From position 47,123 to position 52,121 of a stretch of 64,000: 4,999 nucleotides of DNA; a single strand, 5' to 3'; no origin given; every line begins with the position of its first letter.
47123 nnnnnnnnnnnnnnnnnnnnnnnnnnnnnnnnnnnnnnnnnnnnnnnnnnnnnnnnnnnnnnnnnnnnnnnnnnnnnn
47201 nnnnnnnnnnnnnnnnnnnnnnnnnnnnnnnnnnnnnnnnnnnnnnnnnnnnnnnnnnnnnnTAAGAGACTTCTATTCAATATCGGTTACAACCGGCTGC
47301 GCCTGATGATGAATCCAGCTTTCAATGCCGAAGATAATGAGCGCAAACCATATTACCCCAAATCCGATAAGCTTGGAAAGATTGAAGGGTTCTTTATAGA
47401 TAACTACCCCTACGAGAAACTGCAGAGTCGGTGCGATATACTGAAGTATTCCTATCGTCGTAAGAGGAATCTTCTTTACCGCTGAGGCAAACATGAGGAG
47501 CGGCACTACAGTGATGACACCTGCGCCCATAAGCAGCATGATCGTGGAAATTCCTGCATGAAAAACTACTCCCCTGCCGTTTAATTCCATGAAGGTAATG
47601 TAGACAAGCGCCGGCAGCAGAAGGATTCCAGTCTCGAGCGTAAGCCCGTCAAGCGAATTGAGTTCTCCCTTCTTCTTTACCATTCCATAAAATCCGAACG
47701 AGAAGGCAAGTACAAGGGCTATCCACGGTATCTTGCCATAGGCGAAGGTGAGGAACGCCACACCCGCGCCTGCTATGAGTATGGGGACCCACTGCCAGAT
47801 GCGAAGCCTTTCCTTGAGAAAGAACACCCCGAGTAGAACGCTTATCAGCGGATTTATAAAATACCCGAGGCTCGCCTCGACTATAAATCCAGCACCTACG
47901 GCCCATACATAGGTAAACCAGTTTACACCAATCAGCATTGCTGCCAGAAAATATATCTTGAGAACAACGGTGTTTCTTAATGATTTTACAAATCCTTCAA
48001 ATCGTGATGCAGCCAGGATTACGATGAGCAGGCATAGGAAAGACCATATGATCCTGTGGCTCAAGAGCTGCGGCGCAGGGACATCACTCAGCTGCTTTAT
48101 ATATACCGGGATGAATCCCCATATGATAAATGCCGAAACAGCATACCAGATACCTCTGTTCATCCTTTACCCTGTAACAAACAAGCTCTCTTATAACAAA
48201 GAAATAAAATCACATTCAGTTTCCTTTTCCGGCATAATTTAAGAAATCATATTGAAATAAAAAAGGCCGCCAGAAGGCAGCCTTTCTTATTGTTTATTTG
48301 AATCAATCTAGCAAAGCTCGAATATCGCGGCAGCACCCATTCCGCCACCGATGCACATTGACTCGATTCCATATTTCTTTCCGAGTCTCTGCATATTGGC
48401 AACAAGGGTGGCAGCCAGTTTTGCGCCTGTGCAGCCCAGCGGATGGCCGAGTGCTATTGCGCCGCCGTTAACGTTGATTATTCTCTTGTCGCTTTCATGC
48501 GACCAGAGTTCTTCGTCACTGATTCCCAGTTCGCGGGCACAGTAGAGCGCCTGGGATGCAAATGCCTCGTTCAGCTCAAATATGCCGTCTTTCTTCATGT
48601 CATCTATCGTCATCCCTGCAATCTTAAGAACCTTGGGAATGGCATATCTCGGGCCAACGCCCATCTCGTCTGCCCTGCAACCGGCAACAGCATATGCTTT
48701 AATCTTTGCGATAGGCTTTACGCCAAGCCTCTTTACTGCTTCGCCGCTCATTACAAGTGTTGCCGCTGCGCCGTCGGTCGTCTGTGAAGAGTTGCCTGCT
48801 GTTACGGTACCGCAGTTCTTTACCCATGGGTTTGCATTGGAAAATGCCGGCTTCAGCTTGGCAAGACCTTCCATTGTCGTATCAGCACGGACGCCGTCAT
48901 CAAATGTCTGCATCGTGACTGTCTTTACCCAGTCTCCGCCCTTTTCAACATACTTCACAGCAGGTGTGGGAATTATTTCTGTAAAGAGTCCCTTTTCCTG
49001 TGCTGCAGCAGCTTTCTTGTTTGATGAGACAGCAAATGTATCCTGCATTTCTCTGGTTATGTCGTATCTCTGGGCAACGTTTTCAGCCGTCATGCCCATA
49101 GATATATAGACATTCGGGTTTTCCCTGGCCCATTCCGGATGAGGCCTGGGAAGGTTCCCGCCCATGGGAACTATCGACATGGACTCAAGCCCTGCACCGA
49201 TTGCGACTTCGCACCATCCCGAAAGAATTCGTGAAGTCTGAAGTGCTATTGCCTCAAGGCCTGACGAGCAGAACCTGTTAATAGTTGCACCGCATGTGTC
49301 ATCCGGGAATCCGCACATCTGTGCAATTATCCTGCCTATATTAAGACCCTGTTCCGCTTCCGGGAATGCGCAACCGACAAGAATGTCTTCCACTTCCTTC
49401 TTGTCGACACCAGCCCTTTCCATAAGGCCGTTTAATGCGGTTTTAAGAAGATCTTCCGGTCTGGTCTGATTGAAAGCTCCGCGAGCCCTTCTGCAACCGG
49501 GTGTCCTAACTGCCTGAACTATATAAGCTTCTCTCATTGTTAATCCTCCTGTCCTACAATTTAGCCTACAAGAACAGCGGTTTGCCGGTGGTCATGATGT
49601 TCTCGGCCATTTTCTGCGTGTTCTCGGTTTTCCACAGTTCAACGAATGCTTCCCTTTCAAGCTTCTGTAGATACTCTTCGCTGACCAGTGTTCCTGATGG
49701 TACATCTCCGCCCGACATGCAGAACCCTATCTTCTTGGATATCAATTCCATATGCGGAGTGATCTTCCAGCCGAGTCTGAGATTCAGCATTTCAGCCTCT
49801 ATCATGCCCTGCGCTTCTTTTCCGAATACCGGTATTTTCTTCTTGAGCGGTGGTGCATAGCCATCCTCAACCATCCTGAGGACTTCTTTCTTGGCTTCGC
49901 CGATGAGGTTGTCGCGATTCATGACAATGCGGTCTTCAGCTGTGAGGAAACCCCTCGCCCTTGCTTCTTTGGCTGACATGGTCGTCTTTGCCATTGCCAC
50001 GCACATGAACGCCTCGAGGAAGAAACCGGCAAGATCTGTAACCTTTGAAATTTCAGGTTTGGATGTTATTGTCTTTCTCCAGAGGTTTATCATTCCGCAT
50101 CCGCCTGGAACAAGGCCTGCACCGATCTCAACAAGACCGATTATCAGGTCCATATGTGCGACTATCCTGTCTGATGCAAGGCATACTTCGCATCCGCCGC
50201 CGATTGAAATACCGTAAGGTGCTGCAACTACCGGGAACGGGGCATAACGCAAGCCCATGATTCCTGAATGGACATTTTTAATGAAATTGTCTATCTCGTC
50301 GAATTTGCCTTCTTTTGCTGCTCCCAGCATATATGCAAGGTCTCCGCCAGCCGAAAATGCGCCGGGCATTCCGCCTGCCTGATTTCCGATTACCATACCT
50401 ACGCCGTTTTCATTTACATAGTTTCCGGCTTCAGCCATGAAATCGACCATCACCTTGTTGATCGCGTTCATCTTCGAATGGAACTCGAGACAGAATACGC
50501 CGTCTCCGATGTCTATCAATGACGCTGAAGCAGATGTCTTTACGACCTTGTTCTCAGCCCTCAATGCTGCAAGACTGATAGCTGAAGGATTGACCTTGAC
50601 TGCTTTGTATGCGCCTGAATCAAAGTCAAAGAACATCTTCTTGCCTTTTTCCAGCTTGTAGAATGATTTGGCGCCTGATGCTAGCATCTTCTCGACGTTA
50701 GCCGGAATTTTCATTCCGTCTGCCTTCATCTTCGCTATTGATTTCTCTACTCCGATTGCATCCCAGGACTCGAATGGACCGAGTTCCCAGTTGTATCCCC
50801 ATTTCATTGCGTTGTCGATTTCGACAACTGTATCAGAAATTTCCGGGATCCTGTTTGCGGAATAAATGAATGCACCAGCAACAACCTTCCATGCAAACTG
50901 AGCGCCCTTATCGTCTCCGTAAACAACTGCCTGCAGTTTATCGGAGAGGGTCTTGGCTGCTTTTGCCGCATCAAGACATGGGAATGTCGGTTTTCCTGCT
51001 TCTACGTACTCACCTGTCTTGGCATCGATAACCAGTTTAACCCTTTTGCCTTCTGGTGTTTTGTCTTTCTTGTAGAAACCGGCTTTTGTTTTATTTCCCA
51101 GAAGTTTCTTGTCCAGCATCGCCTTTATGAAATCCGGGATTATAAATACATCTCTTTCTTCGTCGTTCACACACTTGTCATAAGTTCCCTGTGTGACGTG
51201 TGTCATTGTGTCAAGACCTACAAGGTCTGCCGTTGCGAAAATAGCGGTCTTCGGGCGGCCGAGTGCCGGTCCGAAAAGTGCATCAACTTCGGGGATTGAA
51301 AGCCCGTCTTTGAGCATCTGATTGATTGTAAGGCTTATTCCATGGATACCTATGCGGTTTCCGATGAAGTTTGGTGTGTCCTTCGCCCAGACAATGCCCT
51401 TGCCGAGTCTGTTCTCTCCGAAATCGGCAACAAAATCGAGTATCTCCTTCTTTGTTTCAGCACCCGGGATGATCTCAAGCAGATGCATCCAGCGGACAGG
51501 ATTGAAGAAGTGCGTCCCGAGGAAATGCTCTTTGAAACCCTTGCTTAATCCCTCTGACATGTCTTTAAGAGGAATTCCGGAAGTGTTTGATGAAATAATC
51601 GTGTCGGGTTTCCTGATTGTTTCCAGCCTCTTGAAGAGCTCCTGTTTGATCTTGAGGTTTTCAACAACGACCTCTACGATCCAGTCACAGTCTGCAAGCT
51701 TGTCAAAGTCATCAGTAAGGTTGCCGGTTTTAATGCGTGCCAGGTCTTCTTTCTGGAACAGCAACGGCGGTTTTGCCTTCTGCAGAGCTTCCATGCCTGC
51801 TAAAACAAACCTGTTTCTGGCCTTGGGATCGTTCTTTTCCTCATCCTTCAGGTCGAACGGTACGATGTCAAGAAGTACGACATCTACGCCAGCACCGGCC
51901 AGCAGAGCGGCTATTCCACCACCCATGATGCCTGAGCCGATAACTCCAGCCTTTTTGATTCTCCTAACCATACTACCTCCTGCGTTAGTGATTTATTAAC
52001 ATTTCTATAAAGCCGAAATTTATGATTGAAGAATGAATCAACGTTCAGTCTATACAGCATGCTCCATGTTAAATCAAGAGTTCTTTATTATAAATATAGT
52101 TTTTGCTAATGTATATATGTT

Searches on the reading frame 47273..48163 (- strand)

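Call 11: search_protein_families(library=pfam, proteins=[window:47273-48163:-], max_evalue=0.00001)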
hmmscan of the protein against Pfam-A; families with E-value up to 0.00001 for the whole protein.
window:47273-48163:- (296 aa): 1 family
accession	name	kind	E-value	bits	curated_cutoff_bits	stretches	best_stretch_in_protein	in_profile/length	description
PF00892.27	EamA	-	6.4e-21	75.5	28.2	2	3-139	2-134/135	EamA-like transporter family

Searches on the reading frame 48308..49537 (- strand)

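Call 11: search_protein_families(library=pfam, proteins=[window:48308-49537:-], max_evalue=0.00001)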
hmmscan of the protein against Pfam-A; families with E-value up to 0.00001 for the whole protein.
window:48308-49537:- (409 aa): 2 families
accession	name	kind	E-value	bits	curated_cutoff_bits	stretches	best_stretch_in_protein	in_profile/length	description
PF00108.29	Thiolase_N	-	2.8e-62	210.9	26.4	1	5-265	2-259/260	Thiolase, N-terminal domain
PF02803.24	Thiolase_C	-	5.8e-43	145.9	27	1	274-407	2-122/123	Thiolase, C-terminal domain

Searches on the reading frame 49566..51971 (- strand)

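Call 11: search_protein_families(library=pfam, proteins=[window:49566-51971:-], max_evalue=0.00001)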
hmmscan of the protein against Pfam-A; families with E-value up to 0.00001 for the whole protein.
window:49566-51971:- (801 aa): 4 families
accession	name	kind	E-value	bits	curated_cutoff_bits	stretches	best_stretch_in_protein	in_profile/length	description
PF02737.24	3HCDH_N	-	1.8e-45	155.5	22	1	7-198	1-179/180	3-hydroxyacyl-CoA dehydrogenase, NAD binding domain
PF00725.27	3HCDH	-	3.6e-17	63.1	22.1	1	202-301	2-96/97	3-hydroxyacyl-CoA dehydrogenase, C-terminal domain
PF00378.25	ECH_1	-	2.6e-16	60.2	27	1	491-633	5-143/251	Enoyl-CoA hydratase/isomerase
PF16113.10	ECH_2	-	9.6e-12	45.5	27.2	1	492-632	3-141/335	Enoyl-CoA hydratase/isomerase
